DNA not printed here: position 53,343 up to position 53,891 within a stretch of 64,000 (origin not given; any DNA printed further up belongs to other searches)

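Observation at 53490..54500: NAD kinase fused to a C-terminal winged HTH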

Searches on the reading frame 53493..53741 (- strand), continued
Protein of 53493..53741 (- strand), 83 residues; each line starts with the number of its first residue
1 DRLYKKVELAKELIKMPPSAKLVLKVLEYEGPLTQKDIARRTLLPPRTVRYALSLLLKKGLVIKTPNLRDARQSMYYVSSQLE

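Call 61: search_solved_structures(query=A2, max_evalue=0.001, show_alignments=5)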
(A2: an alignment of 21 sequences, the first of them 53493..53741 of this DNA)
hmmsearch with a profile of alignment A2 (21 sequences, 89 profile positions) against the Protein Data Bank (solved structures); distinct sequences matched with E-value up to 0.001: 2.
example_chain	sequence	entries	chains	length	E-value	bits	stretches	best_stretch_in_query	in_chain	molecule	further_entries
3g3z_A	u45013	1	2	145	0.00079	22.2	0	29-86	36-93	Transcriptional regulator, MarR family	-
9vg2_A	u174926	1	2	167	0.00098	21.9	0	28-82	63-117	MarR-family transcriptional regulator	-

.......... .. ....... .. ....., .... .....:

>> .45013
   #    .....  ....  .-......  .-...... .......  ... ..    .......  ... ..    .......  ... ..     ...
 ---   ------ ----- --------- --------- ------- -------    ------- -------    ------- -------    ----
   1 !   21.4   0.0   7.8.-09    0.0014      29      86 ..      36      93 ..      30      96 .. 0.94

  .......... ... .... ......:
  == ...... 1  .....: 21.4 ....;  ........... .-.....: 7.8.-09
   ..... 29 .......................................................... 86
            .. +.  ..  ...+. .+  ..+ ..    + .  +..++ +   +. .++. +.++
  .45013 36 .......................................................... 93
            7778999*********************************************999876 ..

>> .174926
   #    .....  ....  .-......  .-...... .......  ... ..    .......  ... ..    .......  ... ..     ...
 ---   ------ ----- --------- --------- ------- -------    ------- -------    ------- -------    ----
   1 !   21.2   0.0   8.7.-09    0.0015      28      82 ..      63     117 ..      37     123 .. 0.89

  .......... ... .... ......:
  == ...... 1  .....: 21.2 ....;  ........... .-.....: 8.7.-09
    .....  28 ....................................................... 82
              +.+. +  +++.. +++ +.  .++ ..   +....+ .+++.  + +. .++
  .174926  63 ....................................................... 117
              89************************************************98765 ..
